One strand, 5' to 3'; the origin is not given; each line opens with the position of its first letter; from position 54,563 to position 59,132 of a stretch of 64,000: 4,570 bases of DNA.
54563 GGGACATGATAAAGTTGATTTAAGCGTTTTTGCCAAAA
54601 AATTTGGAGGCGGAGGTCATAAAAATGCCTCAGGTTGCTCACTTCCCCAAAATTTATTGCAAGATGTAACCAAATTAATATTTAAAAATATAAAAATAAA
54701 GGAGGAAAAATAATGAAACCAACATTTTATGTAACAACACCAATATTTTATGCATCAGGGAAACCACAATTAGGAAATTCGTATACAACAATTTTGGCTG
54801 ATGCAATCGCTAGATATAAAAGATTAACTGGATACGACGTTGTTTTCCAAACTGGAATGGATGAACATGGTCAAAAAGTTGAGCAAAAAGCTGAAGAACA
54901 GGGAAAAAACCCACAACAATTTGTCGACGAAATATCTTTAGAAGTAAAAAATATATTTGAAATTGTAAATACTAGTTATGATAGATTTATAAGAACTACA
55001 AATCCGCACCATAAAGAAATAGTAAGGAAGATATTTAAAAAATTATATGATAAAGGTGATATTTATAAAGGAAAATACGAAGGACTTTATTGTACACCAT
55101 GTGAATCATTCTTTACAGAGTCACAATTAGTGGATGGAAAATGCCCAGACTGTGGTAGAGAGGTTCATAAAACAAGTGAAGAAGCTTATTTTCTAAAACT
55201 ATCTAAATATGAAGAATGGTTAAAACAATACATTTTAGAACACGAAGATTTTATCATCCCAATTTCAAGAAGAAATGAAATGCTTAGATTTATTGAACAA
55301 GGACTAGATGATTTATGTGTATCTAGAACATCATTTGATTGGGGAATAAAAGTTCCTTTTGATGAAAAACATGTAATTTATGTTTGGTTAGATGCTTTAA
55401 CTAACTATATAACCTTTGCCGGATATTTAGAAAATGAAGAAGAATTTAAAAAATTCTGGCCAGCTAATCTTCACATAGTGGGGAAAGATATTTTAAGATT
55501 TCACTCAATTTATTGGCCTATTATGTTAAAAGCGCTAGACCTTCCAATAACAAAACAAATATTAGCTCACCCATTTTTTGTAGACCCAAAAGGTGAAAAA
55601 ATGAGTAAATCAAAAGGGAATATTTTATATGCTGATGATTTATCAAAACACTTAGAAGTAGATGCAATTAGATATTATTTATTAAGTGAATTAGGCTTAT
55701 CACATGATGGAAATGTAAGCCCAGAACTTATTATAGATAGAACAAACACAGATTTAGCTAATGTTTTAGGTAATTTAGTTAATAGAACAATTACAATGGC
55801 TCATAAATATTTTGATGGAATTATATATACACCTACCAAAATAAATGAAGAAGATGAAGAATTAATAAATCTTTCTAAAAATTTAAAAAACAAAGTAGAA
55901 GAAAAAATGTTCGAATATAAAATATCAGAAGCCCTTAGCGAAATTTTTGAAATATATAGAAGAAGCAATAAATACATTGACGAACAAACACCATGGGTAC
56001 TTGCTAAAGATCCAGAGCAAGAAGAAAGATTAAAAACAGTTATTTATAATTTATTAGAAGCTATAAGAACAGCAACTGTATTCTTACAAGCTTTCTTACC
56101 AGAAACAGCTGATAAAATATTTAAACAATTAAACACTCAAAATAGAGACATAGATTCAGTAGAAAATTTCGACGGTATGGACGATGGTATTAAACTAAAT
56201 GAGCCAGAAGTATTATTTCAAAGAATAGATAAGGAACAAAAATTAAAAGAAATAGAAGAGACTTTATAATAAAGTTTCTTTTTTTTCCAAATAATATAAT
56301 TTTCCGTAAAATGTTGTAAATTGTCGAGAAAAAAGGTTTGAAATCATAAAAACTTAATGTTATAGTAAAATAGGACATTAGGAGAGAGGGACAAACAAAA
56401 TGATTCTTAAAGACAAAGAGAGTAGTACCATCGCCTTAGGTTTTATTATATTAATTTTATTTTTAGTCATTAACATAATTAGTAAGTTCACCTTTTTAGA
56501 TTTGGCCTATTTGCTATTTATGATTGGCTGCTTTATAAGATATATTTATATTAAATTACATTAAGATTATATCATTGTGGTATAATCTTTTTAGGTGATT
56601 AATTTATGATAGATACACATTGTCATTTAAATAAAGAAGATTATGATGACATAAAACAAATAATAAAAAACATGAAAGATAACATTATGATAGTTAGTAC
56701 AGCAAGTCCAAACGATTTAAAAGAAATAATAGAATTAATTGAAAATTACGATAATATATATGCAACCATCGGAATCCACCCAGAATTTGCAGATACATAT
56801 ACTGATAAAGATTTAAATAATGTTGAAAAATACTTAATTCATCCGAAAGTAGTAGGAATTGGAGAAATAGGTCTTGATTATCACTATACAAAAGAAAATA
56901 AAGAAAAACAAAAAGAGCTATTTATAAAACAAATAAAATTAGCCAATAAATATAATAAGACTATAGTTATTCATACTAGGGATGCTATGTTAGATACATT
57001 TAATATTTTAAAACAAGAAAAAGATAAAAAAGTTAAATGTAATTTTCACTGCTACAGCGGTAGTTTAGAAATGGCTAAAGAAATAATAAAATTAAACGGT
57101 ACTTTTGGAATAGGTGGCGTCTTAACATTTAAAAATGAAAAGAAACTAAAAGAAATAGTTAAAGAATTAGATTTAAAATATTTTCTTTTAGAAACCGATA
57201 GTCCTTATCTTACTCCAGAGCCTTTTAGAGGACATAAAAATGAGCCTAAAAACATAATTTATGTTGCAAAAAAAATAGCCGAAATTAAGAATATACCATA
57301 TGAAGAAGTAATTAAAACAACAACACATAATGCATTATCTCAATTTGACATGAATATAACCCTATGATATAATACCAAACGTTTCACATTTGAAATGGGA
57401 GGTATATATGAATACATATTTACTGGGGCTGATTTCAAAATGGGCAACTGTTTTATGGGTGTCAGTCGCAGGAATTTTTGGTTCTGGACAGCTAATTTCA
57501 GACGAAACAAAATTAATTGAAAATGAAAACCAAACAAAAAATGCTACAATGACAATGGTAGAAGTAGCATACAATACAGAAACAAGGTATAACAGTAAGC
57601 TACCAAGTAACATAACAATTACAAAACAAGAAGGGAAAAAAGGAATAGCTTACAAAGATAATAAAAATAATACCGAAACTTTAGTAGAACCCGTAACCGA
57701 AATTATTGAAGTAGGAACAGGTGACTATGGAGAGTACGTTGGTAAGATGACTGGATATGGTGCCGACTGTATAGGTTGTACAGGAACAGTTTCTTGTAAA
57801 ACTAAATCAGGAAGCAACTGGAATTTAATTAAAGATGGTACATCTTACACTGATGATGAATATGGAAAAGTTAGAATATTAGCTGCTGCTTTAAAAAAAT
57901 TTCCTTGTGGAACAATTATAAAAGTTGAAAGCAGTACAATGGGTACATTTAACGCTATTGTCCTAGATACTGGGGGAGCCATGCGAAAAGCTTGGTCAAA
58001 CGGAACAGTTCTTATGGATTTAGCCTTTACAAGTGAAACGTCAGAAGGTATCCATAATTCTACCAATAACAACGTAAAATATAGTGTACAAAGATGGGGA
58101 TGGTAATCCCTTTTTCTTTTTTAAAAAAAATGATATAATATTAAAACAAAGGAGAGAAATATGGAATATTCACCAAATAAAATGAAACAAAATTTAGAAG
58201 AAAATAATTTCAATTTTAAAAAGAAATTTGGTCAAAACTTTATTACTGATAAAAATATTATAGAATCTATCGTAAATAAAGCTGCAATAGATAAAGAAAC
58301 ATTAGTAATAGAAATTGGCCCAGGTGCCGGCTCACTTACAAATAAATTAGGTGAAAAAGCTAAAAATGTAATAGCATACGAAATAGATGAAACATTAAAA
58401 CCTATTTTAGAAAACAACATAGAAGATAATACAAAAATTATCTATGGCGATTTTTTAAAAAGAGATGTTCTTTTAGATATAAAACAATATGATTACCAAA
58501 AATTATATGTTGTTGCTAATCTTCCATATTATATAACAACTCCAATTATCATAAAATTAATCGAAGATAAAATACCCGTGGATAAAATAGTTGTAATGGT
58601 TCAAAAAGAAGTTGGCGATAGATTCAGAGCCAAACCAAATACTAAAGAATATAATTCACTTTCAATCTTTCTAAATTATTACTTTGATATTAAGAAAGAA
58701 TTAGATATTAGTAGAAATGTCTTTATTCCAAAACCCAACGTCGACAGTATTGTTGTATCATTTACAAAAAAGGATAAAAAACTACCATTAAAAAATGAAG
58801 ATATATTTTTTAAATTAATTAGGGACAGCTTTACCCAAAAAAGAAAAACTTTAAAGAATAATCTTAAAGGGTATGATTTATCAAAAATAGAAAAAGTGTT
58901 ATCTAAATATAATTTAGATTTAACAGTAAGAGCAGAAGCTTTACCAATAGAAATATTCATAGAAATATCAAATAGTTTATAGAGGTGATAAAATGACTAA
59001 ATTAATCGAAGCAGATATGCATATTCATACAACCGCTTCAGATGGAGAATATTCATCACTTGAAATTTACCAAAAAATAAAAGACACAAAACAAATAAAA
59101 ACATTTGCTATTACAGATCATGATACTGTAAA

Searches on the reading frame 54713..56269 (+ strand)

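Call 18: search_protein_families(library=pfam, proteins=[window:54713-56269:+], max_evalue=0.00001)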
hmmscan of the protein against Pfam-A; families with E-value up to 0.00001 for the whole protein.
window:54713-56269:+ (518 aa): 5 families
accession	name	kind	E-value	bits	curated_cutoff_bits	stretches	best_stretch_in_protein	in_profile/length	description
PF09334.17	tRNA-synt_1g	-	2.1e-111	372.9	20.1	2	155-359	180-390/391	tRNA synthetases class I (M)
PF00133.28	tRNA-synt_1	-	7.1e-36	124.3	22.7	2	2-216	22-245/414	tRNA synthetases class I (I, L, M and V)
PF19303.5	Anticodon_3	-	1.1e-12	48.5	23.5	1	377-510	7-140/152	Anticodon binding domain of methionyl tRNA ligase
PF01406.26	tRNA-synt_1e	-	2.3e-12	47.3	27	0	6-122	13-126/301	tRNA synthetases class I (C) catalytic domain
PF08264.19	Anticodon_1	-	3.4e-07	30.7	25.1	1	382-475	2-95/148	Anticodon-binding domain of tRNA ligase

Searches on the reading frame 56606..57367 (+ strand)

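Call 18: search_protein_families(library=pfam, proteins=[window:56606-57367:+], max_evalue=0.00001)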
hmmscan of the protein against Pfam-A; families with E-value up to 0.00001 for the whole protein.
window:56606-57367:+ (253 aa): 1 family
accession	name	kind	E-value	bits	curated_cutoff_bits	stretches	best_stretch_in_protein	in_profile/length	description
PF01026.27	TatD_DNase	-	2.9e-84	282.9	27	1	2-247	1-252/253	TatD related DNase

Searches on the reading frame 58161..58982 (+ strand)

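Call 18: search_protein_families(library=pfam, proteins=[window:58161-58982:+], max_evalue=0.00001)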
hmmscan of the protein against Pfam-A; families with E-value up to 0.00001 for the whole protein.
window:58161-58982:+ (273 aa): 1 family
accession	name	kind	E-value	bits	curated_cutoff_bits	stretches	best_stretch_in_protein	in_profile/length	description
PF00398.26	RrnaAD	-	4.2e-62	210.1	24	1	17-272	2-260/263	Ribosomal RNA adenine dimethylase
